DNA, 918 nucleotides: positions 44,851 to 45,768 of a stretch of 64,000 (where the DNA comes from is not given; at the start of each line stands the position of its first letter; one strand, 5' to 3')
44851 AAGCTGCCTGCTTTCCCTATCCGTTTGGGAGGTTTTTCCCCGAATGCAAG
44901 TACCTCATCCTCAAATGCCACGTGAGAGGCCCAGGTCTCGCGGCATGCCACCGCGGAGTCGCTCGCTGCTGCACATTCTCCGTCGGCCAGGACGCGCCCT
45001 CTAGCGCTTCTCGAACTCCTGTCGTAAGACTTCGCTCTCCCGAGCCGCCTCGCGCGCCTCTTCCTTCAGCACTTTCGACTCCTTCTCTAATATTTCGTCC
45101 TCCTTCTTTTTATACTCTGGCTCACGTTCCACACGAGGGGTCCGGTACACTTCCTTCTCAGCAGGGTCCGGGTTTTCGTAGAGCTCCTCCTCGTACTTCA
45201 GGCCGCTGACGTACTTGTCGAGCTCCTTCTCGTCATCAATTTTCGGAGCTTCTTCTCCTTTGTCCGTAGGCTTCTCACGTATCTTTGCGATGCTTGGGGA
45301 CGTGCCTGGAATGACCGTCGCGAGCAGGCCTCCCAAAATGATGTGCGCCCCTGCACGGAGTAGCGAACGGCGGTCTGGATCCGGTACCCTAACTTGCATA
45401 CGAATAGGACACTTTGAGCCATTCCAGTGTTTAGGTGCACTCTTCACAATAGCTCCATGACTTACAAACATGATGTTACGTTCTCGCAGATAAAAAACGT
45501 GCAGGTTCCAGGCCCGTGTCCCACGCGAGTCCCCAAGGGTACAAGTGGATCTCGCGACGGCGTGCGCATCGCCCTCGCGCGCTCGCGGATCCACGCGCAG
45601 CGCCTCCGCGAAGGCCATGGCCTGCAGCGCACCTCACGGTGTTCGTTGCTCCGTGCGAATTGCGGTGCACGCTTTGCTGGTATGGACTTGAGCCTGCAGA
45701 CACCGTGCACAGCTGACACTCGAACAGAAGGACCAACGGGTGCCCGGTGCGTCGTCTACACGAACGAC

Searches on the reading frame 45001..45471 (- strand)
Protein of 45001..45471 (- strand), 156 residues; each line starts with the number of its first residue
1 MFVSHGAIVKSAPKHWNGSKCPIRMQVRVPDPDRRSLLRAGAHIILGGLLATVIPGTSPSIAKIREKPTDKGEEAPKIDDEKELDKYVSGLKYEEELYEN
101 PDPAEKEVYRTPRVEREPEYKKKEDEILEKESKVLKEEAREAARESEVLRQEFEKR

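Call 41: search_protein_representatives(protein=window:45001-45471:-)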
Query: 156 residues. Proteins with E-value up to 0.001 (for the whole library): 11; up to 1e-10: 5; up to 1e-30: 0. The best 11 are listed.
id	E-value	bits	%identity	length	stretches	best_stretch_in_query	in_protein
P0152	1.4e-27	112.9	50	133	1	30-156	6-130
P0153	7.3e-21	91.1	50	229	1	44-156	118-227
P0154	1.9e-18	83.2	45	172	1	30-156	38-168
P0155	9.6e-13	64.7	37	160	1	18-155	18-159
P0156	2.5e-11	60.2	37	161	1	30-155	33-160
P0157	5.6e-10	55.8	78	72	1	61-101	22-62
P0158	5.5e-07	46.1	40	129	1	75-155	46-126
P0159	2.3e-05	40.8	37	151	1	34-154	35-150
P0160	8.6e-05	38.9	39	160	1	76-155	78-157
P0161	1.6e-04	38.1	31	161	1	33-156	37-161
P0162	3.1e-04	37.1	34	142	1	17-151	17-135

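Call 56: search_solved_structures(query=A2, max_evalue=1, show_alignments=1)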
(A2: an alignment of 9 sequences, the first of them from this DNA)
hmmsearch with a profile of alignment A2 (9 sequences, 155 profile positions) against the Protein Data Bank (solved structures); distinct sequences matched with E-value up to 1: 7.
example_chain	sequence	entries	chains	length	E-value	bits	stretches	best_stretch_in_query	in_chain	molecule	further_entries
7y5e_UL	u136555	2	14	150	1.5e-05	28.5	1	1-86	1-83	PS II complex 12 kDa extrinsic protein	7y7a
7y5e_GL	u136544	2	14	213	3.2e-05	27.3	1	1-59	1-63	PSII_Pbs31 domain-containing protein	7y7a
7y5e_QL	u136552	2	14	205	0.00033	24.1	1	1-64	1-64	PsbQ'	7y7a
4yuu_U1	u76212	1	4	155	0.0038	20.6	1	1-64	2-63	Photosystem II 12 kDa extrinsic protein, chloroplastic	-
4yuu_q1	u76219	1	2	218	0.11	15.9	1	17-62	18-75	Extrinsic protein in photosystem II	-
3qoy_A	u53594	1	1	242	0.2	15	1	59-122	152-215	50S ribosomal protein L1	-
8c29_U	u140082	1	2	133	0.5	13.7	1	20-77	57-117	Photosystem II 5 kDa protein, chloroplastic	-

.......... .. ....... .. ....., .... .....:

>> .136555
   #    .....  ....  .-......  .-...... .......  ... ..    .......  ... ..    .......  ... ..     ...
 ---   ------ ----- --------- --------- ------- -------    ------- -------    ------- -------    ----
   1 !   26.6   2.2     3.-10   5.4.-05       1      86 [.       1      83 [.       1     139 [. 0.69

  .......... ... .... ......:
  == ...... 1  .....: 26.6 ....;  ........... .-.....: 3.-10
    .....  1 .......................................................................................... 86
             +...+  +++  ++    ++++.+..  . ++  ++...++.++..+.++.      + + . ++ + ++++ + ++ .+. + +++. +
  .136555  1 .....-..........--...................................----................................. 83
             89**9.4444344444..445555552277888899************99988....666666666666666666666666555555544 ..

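Call 57: search_protein_families(library=ncbifam, proteins=[window:45001-45471:-], max_evalue=0.001)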
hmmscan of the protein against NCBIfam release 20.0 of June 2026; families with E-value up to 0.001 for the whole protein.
window:45001-45471:- (156 aa): 0 families

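Call 58: search_solved_structures(query=A2, max_evalue=0.2, show_alignments=5)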
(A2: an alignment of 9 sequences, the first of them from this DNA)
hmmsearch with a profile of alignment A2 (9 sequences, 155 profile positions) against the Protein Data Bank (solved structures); distinct sequences matched with E-value up to 0.2: 6.
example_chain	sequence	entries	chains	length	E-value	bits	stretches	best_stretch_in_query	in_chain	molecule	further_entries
7y5e_UL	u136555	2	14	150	1.5e-05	28.5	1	1-86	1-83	PS II complex 12 kDa extrinsic protein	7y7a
7y5e_GL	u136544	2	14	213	3.2e-05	27.3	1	1-59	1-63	PSII_Pbs31 domain-containing protein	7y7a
7y5e_QL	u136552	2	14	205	0.00033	24.1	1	1-64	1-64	PsbQ'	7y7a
4yuu_U1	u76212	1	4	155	0.0038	20.6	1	1-64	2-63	Photosystem II 12 kDa extrinsic protein, chloroplastic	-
4yuu_q1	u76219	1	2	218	0.11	15.9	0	17-62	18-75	Extrinsic protein in photosystem II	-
3qoy_A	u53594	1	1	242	0.2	15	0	59-122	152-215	50S ribosomal protein L1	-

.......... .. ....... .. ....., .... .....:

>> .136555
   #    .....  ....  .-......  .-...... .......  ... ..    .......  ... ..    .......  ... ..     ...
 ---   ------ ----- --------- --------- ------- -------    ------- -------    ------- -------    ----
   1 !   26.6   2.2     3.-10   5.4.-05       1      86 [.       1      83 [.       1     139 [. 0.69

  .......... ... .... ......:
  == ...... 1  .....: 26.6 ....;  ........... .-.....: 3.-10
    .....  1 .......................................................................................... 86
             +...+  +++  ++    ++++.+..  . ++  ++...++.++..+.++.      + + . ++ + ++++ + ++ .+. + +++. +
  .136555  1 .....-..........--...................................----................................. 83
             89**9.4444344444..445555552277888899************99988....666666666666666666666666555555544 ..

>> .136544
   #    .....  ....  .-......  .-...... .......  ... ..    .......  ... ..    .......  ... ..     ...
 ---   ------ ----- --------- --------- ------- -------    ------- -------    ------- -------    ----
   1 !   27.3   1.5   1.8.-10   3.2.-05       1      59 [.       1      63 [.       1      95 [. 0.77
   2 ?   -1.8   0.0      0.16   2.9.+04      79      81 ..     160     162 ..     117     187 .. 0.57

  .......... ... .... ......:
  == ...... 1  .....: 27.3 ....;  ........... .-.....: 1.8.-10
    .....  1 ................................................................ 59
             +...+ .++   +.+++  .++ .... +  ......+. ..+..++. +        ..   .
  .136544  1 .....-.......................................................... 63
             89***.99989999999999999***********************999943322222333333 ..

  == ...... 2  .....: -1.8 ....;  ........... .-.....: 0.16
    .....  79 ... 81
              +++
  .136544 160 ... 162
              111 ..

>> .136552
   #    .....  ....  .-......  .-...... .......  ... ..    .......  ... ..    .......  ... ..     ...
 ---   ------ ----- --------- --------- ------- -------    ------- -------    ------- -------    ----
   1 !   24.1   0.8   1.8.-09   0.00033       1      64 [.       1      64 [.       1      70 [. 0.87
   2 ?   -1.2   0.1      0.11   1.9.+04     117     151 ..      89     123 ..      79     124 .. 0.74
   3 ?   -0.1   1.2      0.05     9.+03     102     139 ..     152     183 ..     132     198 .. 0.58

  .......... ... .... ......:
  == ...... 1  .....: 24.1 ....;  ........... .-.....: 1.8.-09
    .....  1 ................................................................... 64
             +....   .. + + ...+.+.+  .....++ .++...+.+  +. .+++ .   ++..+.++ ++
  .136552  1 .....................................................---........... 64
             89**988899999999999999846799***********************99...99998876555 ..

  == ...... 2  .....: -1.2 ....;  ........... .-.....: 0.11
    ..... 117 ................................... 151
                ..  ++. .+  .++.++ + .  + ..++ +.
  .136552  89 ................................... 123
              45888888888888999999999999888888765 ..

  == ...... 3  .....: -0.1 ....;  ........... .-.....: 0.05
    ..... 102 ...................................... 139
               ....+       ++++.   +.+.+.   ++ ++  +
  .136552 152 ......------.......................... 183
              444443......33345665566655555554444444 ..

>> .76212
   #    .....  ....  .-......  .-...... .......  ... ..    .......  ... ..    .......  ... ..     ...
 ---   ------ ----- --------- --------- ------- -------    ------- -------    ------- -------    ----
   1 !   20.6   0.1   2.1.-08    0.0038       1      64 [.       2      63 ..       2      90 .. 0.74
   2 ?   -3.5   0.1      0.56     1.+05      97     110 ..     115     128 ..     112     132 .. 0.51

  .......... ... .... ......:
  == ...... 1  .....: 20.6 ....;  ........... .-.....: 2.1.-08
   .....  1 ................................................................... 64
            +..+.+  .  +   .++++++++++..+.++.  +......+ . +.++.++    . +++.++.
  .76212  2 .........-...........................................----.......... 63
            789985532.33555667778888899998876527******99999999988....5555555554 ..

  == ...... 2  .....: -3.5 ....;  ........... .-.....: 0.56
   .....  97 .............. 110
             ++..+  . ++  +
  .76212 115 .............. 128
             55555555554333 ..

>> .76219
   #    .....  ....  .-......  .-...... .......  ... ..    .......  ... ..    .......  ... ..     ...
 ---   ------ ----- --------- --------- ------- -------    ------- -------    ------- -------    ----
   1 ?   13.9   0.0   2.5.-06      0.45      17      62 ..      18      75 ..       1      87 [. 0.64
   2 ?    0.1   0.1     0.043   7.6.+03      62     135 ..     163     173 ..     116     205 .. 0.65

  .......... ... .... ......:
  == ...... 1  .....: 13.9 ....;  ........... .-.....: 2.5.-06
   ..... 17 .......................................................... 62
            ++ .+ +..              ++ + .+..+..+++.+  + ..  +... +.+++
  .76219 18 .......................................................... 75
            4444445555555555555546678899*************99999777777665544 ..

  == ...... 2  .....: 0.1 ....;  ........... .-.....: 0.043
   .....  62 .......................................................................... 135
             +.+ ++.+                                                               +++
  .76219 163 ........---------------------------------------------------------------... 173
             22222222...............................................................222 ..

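Call 63: find_encoding_contigs(protein=window:45001-45471:-, flank=1500, max_places=10)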
Protein window:45001-45471:- (156 aa): 8 contigs read that carry it; 7 places shown.
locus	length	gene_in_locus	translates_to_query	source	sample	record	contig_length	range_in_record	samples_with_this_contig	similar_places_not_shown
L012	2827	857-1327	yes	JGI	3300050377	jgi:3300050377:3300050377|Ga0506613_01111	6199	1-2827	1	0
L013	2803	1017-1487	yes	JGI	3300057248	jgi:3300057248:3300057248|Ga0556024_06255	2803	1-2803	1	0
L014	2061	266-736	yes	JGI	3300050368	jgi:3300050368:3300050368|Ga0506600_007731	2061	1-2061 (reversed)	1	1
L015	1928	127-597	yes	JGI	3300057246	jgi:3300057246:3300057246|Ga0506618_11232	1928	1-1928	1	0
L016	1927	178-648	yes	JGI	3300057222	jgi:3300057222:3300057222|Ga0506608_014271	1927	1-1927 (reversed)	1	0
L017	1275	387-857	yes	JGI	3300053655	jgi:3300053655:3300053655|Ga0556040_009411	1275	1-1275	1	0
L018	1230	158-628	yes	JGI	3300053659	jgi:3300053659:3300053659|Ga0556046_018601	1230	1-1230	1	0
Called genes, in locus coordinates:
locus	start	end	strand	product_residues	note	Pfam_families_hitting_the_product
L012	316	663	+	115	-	-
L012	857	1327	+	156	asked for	-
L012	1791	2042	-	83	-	-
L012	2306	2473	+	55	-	-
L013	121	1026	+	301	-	-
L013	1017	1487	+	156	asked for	-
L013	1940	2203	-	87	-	-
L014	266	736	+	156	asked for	-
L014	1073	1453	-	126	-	-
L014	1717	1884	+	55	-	-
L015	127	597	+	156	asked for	-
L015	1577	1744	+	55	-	-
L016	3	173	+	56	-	?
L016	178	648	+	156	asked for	-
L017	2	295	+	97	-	?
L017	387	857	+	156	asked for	-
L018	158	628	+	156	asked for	-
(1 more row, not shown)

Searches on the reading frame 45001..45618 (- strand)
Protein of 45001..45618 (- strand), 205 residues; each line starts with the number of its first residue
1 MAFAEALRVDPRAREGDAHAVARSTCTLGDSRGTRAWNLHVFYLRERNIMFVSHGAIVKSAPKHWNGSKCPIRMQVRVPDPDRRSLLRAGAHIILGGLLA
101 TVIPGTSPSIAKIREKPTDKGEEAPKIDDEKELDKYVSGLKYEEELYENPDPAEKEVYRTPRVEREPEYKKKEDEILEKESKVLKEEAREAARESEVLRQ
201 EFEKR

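Call 6: search_protein_families(library=pfam, proteins=[window:45001-45618:-], max_evalue=0.01)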
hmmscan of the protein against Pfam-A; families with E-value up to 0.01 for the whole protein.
window:45001-45618:- (205 aa): 0 families

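Call 23: list_cluster_members(proteins=[window:45001-45618:-, window:45001-45471:-, window:3066-3545:-])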
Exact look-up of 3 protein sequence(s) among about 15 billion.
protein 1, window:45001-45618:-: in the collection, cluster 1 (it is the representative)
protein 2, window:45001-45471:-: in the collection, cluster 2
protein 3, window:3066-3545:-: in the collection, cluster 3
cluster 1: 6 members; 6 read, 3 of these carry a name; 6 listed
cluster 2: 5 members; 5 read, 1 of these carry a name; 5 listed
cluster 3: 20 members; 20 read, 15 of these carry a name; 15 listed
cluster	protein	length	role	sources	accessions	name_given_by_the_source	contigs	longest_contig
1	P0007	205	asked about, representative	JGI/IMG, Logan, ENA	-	hypothetical protein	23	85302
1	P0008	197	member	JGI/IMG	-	hypothetical protein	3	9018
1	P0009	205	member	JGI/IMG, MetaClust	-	\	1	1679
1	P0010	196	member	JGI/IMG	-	-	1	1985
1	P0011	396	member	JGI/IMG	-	-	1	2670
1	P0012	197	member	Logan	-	-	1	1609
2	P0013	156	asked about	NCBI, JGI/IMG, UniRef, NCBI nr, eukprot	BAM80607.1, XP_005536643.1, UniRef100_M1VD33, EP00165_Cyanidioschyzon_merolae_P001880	hypothetical protein CYME_CMK262C [Cyanidioschyzon merolae strain 10D] | hypothetical protein | Uncharacterized protein n=1 Tax=Cyanidioschyzon merolae (strain NIES-3377 / 10D) ...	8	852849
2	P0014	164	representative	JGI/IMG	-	-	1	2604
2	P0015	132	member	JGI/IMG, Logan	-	-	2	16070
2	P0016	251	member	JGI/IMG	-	-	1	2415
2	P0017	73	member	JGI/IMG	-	-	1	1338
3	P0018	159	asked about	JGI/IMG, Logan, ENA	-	hypothetical protein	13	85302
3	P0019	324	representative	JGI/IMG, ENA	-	-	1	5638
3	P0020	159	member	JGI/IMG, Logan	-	hypothetical protein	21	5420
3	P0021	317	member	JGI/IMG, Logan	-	ATP phosphoribosyltransferase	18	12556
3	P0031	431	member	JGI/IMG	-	ATP phosphoribosyltransferase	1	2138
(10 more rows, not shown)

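Call 31: find_homologous_proteins(query=P0031, max_evalue=1e-20)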
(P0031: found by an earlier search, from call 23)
Query P0031 (431 aa): 733 proteins with E <= 1e-20 among 8000 candidates; the best 120 are listed.
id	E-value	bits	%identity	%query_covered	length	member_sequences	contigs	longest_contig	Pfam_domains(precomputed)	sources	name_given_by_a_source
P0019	2.4e-183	628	98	66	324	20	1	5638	PF01634.24,PF08029.17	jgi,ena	-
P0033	3.8e-152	525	87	61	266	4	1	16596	PF01634.24,PF08029.17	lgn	-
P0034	4.2e-127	442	57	81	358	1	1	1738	PF01634.24,PF08029.17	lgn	-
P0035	1.5e-124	434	57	81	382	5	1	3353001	PF01634.24,PF08029.17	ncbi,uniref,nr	ncbi:hypothetical protein NDN08_003564 [Rhodosorus marinus]|uniref:ATP phosphoribosyltransferase n=1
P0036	6.8e-123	429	73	60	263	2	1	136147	PF01634.24,PF08029.17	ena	-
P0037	1.7e-120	421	53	82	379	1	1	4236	PF01634.24,PF08029.17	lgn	-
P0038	1.3e-119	418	57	79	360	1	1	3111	PF01634.24,PF08029.17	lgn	-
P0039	1.7e-119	417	55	77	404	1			PF01634.24,PF08029.17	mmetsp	mmetsp:Transcript_5744/g.17106 ORF Transcript_5744/g.17106 Transcript_5744/m.17106 type:complete len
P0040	3.2e-118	413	53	78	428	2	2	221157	PF01634.24,PF08029.17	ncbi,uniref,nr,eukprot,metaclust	ncbi:ATP phosphoribosyltransferase, chloroplastic [Galdieria sulphuraria]|uniref:ATP phosphoribosylt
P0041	6.5e-118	412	53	78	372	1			PF01634.24,PF08029.17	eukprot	eukprot:jgi/Galph1/74/GphlegSOOS_G4793.1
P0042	3.7e-117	410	56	80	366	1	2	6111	PF01634.24,PF08029.17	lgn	-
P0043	5.3e-117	409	55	82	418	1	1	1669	PF01634.24,PF08029.17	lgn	-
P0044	1.1e-116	408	57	77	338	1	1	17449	PF01634.24,PF08029.17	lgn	-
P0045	2.0e-116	407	56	79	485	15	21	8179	PF01634.24,PF08029.17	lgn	-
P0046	3.6e-116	406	54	80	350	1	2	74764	PF01634.24,PF08029.17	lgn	-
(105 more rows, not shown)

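Call 34: find_encoding_contigs(protein=P0033, flank=6000, max_places=1)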
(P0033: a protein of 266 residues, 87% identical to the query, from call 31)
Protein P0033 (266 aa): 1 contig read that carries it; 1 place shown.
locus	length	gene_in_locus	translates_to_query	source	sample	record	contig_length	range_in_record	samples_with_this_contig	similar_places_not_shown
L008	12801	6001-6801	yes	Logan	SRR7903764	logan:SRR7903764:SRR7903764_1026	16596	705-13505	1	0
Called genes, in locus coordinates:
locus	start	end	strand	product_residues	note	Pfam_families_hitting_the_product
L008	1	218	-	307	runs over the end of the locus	?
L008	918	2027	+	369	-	PF00892:EamA (faint), PF03151:TPT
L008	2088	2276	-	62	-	-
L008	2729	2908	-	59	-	-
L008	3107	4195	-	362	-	PF00106:adh_short, PF08659:KR (weak), PF13561:adh_short_C2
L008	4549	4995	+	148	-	-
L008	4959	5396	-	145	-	-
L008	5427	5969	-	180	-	-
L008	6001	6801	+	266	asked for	PF01634:HisG, PF08029:HisG_C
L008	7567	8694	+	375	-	PF02666:PS_Dcarbxylase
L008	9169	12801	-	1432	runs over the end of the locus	PF05833:NFACT_N, PF05670:NFACT-R_1, PF11923:NFACT-C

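Call 35: find_encoding_contigs(protein=P0036, flank=6000, max_places=1)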
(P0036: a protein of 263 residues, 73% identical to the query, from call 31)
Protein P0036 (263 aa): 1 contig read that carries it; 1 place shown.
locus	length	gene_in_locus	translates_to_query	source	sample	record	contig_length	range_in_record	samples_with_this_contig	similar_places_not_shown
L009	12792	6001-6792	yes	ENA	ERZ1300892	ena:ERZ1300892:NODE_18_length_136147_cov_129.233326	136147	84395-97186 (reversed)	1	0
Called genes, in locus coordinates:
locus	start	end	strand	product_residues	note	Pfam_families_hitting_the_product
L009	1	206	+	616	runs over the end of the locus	PF01925:TauE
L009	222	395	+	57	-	-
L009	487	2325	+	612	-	PF23240:HAT_PRP39_N (faint)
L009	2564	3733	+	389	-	PF03151:TPT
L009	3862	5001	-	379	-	PF00106:adh_short, PF13561:adh_short_C2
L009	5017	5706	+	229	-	-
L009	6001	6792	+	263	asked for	PF01634:HisG, PF08029:HisG_C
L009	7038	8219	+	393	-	PF02666:PS_Dcarbxylase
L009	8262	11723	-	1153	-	PF05833:NFACT_N, PF05670:NFACT-R_1, PF11923:NFACT-C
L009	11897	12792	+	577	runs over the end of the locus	PF04857:CAF1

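Call 43: find_encoding_contigs(protein=P0016, flank=3000, max_places=2)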
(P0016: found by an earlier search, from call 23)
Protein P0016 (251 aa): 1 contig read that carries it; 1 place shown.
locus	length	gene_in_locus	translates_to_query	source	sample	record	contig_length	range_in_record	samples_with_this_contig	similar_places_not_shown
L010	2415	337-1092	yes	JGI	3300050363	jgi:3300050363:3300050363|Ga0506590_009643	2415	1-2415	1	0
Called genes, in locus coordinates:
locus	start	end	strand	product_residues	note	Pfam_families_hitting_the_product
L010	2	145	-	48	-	?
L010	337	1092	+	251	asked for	-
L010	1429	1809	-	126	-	-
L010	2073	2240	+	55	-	-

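Call 44: find_encoding_contigs(protein=P0031, flank=3000, max_places=2)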
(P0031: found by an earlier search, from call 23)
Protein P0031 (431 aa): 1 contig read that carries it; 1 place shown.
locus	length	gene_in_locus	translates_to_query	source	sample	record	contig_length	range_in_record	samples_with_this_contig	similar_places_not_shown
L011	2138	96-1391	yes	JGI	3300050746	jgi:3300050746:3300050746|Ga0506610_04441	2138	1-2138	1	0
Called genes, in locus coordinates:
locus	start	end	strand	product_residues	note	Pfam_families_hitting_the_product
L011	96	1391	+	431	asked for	PF01634:HisG, PF08029:HisG_C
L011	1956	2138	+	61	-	?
